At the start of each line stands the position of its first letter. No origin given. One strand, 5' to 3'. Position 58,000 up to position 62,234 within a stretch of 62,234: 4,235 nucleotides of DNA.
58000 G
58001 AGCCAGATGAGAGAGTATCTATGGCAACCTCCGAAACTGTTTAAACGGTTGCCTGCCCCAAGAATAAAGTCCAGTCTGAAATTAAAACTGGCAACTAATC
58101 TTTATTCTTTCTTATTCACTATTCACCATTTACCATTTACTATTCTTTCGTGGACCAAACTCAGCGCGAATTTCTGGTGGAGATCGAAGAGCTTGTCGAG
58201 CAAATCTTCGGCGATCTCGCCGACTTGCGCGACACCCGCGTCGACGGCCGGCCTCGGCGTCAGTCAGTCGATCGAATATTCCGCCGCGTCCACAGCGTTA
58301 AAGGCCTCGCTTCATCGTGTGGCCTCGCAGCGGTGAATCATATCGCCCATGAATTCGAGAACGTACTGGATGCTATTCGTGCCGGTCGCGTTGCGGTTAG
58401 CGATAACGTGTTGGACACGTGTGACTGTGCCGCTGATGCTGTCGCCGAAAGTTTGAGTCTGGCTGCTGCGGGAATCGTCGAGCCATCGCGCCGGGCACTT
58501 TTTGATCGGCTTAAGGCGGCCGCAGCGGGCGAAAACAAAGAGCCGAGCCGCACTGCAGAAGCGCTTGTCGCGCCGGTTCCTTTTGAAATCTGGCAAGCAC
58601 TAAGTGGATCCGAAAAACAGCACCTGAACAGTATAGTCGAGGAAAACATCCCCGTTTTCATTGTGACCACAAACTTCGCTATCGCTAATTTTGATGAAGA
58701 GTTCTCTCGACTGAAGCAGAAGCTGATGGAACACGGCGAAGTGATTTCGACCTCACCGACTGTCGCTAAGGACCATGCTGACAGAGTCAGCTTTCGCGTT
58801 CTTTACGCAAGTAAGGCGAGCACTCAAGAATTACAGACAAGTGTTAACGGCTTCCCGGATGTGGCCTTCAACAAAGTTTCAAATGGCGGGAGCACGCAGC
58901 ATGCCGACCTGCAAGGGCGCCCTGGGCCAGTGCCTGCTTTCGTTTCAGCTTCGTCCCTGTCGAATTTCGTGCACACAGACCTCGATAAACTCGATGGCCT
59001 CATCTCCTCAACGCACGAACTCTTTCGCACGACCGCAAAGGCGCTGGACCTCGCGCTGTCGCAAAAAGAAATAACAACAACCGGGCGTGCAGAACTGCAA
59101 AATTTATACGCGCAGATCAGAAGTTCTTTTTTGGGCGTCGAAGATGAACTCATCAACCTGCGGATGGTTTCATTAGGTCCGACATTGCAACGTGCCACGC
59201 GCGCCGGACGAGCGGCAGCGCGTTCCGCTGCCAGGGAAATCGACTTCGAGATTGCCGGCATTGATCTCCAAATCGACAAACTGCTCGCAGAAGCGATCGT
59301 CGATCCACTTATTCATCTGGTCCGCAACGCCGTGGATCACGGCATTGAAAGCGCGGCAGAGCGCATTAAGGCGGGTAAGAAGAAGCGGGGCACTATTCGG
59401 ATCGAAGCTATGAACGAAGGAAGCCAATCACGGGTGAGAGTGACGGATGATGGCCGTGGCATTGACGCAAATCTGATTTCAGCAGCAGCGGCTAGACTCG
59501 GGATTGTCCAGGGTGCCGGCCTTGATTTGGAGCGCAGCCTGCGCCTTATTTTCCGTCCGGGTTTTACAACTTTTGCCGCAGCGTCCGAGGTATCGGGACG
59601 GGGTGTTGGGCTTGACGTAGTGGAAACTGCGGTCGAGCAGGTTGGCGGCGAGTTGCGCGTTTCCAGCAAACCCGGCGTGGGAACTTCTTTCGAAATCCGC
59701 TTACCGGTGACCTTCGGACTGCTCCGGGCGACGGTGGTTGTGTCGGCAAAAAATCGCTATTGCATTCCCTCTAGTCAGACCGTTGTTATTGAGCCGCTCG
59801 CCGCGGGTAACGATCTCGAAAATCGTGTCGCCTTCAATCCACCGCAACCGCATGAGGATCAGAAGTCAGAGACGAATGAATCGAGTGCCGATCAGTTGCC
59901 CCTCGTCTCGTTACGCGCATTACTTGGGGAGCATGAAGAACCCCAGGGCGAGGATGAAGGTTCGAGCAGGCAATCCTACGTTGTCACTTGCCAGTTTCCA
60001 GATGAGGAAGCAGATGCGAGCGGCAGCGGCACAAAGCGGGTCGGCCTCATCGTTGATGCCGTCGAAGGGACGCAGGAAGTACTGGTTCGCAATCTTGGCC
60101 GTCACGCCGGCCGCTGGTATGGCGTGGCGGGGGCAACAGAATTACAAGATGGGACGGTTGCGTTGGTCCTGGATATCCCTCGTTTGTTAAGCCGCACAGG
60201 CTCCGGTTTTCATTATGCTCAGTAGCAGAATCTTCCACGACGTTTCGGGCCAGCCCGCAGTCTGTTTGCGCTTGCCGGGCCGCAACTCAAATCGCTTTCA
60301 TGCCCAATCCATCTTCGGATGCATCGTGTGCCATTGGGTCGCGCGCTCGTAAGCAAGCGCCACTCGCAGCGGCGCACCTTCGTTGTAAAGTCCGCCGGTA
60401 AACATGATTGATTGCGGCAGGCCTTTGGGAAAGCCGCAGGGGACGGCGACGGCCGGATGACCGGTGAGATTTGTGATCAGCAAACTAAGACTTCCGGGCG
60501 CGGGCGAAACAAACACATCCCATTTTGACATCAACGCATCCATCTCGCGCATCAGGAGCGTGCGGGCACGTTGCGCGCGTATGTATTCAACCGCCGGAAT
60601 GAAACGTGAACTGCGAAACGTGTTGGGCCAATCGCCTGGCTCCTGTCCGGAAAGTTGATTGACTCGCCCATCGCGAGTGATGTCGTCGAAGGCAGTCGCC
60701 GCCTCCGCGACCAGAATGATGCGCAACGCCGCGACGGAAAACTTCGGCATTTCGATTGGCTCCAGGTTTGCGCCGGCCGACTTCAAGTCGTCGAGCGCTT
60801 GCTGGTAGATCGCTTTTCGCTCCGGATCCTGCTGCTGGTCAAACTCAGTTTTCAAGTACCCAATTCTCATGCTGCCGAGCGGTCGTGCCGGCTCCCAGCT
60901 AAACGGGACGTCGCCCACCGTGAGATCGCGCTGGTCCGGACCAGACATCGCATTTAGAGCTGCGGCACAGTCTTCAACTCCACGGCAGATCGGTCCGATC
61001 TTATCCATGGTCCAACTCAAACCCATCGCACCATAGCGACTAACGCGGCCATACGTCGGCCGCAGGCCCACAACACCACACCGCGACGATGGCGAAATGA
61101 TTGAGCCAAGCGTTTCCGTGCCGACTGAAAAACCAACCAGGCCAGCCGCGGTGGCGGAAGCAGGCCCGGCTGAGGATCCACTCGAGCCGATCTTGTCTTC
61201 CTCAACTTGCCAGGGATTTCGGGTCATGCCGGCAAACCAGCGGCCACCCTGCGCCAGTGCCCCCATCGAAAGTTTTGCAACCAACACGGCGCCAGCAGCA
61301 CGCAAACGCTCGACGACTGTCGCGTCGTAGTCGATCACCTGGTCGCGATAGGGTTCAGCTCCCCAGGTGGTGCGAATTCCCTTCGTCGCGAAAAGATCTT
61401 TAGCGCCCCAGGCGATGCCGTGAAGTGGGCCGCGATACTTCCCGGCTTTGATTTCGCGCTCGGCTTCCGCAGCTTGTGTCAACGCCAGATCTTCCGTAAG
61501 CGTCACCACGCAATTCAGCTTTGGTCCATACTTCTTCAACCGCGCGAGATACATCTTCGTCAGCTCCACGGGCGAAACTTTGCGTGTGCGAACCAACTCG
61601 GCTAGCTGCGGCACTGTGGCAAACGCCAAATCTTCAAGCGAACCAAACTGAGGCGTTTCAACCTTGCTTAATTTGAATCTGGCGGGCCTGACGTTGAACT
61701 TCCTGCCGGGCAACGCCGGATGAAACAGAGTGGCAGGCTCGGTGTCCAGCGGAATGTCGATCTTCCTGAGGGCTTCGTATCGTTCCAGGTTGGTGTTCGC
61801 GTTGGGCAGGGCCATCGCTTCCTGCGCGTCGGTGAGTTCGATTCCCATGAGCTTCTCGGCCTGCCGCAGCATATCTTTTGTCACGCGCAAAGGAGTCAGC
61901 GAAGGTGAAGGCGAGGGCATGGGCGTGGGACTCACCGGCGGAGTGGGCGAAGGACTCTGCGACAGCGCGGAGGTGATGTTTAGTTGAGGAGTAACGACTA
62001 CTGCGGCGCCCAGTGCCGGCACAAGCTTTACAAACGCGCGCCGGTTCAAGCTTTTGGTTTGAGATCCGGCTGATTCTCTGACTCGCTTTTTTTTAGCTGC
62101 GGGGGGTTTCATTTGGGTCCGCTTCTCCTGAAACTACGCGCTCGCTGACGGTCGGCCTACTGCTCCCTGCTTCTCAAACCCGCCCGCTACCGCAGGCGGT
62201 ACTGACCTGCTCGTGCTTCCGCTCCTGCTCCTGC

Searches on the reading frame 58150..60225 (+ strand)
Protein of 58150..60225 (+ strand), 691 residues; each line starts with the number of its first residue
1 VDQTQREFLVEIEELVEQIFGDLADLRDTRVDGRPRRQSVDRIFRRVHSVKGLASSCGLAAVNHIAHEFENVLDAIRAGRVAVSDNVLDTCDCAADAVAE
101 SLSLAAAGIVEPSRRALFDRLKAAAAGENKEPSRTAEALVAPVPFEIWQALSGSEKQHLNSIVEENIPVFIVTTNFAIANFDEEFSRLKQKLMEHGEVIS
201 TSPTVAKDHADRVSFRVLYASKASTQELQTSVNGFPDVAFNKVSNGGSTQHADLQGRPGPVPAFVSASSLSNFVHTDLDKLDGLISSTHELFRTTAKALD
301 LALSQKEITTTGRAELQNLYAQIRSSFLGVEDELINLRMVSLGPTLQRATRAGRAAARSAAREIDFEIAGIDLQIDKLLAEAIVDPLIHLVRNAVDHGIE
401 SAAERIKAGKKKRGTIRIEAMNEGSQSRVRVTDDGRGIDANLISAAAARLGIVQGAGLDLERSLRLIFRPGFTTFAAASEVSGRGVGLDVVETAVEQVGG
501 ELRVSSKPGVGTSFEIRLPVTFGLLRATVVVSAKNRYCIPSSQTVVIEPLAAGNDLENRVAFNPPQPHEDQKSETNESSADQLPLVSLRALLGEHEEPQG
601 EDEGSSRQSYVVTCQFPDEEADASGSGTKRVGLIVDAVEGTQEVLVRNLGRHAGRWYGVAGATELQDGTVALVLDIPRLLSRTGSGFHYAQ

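Call 10: search_protein_families(library=pfam, proteins=[window:58150-60225:+])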
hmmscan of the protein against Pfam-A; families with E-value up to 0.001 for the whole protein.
window:58150-60225:+ (691 aa): 3 families
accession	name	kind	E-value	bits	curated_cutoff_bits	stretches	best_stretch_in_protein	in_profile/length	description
PF02518.31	HATPase_c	-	1.6e-20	74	26.4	1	385-520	4-109/111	Histidine kinase-, DNA gyrase B-, and HSP90-like ATPase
PF01584.24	CheW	-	1.8e-12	47.5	23.5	1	583-682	49-136/138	CheW-like domain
PF01627.28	Hpt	-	4.6e-11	43.3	24.6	1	6-97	4-80/84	Hpt domain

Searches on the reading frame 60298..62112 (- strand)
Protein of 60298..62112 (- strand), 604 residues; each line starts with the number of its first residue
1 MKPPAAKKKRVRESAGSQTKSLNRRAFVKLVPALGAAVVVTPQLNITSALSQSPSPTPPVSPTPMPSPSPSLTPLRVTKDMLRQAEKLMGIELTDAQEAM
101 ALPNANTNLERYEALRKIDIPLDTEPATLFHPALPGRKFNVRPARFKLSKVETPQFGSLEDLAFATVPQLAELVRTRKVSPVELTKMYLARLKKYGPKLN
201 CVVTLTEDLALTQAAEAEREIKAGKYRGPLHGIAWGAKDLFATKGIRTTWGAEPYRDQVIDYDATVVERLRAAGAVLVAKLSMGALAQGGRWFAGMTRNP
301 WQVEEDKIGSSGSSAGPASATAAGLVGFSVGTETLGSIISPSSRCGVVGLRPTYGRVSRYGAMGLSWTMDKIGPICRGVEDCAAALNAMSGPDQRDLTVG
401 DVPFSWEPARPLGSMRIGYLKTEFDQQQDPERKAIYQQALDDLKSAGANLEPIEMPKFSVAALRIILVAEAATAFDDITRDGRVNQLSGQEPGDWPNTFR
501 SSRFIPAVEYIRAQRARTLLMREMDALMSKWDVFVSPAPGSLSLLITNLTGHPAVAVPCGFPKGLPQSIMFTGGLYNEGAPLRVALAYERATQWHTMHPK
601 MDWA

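Call 10: search_protein_families(library=pfam, proteins=[window:60298-62112:-])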
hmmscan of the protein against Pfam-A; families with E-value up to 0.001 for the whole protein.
window:60298-62112:- (604 aa): 1 family
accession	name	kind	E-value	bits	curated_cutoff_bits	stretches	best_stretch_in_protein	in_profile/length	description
PF01425.27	Amidase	-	9e-79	266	27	1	183-538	1-376/445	Amidase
